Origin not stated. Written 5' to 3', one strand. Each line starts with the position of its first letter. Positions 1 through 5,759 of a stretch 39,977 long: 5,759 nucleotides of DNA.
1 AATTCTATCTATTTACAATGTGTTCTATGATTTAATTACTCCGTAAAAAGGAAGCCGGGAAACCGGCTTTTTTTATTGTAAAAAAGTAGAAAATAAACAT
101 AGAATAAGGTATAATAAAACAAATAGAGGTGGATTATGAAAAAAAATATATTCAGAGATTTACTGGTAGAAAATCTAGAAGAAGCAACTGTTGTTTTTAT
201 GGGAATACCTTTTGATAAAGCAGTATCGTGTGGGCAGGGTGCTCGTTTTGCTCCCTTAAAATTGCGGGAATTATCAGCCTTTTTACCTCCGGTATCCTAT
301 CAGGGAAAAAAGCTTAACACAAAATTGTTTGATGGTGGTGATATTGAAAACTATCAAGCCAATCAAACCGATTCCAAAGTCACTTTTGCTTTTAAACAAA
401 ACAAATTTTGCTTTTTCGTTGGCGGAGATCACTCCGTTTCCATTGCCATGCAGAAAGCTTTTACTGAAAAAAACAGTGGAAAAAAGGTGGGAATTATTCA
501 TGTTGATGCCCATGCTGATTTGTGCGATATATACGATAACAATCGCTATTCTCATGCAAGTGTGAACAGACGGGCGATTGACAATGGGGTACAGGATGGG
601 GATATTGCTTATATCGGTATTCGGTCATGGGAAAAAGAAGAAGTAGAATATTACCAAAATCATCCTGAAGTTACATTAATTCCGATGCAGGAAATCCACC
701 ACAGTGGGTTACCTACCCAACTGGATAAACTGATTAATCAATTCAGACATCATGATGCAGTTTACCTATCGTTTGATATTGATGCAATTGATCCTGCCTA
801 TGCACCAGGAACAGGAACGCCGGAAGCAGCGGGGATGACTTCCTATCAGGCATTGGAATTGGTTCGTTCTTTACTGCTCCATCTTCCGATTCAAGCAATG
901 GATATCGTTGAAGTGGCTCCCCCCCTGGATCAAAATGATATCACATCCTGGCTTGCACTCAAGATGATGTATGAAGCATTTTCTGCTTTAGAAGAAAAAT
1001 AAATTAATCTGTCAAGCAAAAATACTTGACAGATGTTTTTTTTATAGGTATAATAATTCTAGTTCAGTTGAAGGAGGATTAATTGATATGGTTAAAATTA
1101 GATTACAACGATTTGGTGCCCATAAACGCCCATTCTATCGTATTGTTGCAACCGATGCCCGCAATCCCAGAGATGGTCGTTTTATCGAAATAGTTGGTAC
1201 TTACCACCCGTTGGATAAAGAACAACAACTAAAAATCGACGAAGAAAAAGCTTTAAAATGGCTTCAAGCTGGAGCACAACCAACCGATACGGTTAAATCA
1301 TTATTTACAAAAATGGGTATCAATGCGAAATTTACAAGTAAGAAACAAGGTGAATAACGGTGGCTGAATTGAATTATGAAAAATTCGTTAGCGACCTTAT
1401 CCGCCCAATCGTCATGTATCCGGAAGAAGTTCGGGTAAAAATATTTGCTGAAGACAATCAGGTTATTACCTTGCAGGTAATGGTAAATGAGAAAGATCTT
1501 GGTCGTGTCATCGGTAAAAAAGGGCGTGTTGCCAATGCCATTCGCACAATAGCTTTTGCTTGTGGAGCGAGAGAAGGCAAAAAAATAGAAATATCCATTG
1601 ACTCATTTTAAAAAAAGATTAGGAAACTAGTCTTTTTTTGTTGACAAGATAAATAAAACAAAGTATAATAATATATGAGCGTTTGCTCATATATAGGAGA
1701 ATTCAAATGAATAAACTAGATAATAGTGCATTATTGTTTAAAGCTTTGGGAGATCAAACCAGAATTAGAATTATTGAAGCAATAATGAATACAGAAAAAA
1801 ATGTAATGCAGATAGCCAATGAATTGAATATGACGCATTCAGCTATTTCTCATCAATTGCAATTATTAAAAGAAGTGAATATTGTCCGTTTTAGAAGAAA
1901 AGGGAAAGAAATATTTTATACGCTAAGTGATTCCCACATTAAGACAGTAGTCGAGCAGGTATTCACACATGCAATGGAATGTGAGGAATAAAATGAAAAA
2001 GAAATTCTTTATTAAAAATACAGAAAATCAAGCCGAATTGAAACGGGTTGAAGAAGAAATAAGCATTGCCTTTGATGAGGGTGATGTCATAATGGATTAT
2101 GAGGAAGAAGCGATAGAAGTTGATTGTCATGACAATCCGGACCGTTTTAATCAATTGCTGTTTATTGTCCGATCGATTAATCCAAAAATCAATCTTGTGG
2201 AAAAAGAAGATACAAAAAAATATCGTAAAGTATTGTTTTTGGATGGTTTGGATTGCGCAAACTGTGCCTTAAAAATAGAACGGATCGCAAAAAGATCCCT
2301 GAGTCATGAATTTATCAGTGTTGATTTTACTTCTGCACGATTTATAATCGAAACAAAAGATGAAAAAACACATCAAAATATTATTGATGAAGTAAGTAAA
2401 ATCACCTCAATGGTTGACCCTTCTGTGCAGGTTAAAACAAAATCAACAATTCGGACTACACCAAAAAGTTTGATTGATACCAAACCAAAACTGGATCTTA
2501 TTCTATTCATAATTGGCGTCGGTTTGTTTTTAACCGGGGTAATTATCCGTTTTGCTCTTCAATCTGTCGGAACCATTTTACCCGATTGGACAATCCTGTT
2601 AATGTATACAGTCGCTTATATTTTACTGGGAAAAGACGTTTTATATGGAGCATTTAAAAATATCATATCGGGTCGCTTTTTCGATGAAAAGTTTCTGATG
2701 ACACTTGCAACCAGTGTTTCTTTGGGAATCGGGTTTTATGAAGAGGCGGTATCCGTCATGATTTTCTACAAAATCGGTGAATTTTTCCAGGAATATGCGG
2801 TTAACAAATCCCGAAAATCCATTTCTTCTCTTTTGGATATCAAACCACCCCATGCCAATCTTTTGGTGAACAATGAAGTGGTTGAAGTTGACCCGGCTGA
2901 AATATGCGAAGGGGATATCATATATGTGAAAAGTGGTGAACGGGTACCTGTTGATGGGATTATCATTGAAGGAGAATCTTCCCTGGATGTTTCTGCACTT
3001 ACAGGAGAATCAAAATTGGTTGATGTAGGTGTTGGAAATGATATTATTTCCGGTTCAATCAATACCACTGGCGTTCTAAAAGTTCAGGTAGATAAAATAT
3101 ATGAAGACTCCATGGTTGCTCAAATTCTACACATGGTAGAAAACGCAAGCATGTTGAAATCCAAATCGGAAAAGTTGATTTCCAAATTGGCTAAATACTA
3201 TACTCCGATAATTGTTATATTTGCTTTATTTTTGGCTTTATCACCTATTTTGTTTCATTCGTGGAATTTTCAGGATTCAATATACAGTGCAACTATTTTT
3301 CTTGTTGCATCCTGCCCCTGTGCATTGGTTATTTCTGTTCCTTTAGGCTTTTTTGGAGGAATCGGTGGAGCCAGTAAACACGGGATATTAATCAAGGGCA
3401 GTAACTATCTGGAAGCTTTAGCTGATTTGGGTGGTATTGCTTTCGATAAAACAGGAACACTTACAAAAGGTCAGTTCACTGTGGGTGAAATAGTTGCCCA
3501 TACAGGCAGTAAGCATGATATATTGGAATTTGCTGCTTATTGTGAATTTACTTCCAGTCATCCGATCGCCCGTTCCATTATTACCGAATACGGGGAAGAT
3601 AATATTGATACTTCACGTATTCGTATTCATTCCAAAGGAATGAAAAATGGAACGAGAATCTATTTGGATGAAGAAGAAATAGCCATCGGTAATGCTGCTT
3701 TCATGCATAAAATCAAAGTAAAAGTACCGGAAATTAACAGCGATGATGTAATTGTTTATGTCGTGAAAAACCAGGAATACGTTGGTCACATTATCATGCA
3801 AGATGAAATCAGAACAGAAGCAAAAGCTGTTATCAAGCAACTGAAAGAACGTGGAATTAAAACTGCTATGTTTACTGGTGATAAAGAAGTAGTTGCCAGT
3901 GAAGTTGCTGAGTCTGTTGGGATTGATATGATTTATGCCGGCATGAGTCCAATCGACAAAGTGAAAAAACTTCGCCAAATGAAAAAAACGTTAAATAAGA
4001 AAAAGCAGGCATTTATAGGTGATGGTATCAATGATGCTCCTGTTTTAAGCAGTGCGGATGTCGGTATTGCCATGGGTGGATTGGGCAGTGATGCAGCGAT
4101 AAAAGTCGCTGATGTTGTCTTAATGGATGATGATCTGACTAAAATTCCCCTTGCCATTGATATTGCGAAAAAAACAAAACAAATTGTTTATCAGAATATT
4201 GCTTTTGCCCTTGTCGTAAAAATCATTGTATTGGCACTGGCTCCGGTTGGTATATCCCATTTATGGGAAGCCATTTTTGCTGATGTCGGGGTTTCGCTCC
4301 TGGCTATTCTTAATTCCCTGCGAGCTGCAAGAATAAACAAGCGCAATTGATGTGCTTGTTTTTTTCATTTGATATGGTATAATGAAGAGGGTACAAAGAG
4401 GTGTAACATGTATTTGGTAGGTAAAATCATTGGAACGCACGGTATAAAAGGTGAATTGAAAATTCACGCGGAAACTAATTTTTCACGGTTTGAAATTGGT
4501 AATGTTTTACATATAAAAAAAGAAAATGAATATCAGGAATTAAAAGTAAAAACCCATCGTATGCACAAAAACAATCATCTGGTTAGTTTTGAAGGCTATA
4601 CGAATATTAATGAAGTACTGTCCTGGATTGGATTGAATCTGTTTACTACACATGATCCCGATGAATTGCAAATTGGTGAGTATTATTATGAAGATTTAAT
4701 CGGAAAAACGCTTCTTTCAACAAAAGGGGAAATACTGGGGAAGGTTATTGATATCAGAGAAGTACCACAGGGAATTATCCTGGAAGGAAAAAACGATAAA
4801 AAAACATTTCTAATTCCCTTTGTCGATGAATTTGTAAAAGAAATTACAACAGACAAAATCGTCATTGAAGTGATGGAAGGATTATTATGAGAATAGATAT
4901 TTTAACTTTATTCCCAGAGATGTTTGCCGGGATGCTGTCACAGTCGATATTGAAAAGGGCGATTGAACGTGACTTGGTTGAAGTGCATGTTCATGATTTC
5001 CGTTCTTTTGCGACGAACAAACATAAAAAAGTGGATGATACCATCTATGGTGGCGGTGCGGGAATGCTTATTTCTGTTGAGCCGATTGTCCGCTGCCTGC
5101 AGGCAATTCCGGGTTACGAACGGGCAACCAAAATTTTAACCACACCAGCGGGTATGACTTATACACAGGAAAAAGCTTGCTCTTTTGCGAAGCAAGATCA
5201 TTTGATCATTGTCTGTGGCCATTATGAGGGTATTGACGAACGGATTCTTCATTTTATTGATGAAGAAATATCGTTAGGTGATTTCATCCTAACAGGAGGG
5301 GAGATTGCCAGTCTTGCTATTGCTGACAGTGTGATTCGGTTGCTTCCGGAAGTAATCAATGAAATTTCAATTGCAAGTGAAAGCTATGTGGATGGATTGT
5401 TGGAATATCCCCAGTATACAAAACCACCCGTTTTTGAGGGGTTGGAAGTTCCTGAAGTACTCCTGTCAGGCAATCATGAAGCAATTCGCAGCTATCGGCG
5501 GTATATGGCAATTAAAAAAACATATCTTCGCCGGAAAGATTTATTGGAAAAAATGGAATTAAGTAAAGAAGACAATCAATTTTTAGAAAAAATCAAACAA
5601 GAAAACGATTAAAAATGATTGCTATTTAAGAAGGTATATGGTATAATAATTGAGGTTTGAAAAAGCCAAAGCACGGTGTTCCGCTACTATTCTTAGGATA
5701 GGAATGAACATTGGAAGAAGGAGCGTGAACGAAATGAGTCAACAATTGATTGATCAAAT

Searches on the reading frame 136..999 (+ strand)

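Call 59: search_protein_families(library=pfam, proteins=[window:136-999:+], max_evalue=0.0001)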
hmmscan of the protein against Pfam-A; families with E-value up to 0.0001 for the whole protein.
window:136-999:+ (288 aa): 1 family
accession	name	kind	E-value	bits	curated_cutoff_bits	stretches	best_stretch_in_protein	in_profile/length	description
PF00491.26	Arginase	-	1.7e-72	244.7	22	1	18-281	2-277/280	Arginase family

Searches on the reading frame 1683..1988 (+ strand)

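Call 59: search_protein_families(library=pfam, proteins=[window:1683-1988:+], max_evalue=0.0001)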
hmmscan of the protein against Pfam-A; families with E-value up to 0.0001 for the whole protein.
window:1683-1988:+ (102 aa): 3 families
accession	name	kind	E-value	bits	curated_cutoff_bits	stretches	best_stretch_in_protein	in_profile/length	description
PF01022.26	HTH_5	-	2.9e-11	43.5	22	1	24-69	1-46/47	Bacterial regulatory protein, arsR family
PF12840.13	HTH_20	-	5.6e-05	23.5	27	1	22-69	1-49/51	Helix-turn-helix domain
PF25212.1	HVO_A0114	-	6.1e-05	23.2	27.6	1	16-76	14-74/84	HVO_A0114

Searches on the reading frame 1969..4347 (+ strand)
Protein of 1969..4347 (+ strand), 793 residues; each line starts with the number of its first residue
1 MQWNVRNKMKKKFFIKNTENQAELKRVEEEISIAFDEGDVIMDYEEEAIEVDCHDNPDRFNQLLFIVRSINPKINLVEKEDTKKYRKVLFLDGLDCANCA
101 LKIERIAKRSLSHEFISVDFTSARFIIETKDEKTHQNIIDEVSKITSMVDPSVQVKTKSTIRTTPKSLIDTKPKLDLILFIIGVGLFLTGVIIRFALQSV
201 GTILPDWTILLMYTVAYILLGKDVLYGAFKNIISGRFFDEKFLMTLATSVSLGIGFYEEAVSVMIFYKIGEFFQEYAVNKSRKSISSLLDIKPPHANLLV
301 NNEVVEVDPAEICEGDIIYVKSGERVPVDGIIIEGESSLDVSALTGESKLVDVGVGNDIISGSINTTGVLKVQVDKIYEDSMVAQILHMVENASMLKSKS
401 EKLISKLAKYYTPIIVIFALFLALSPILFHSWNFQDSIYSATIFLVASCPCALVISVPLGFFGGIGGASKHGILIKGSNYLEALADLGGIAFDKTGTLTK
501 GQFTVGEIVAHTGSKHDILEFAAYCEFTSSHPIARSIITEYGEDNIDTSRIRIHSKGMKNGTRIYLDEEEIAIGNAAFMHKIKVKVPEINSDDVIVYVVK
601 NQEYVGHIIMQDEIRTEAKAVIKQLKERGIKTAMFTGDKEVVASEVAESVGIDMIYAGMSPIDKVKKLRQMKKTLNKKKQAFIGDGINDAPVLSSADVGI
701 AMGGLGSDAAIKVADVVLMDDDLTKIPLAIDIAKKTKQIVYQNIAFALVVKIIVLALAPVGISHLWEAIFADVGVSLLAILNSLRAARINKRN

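Call 59: search_protein_families(library=pfam, proteins=[window:1969-4347:+], max_evalue=0.0001)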
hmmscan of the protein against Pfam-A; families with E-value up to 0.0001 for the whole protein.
window:1969-4347:+ (793 aa): 3 families
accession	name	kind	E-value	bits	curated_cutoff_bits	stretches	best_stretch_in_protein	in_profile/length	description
PF00122.25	E1-E2_ATPase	-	4.5e-47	160.3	28.1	1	292-471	3-181/181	E1-E2 ATPase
PF00702.32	Hydrolase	-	1.8e-27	97.4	26.4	1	489-697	3-191/191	haloacid dehalogenase-like hydrolase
PF08282.18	Hydrolase_3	-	3e-06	27.6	20.9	0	662-718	186-243/255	haloacid dehalogenase-like hydrolase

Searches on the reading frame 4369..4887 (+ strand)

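Call 59: search_protein_families(library=pfam, proteins=[window:4369-4887:+], max_evalue=0.0001)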
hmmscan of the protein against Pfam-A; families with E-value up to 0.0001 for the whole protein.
window:4369-4887:+ (173 aa): 3 families
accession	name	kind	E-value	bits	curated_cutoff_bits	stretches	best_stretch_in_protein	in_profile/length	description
PF01782.24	RimM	-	1.1e-19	70.9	23.5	1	17-95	2-82/84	RimM N-terminal domain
PF24986.1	PRC_RimM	-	4.7e-10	39.4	27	1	108-168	2-63/69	RimM PRC barrel domain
PF05239.21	PRC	-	6e-09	36.2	21.2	1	103-173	2-78/78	PRC-barrel domain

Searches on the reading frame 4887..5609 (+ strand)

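Call 59: search_protein_families(library=pfam, proteins=[window:4887-5609:+], max_evalue=0.0001)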
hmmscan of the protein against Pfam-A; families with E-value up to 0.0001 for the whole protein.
window:4887-5609:+ (241 aa): 1 family
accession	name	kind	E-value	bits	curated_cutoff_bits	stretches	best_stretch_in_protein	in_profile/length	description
PF01746.26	tRNA_m1G_MT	-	1.5e-58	198.2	27.3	1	23-217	2-195/195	tRNA (Guanine-1)-methyltransferase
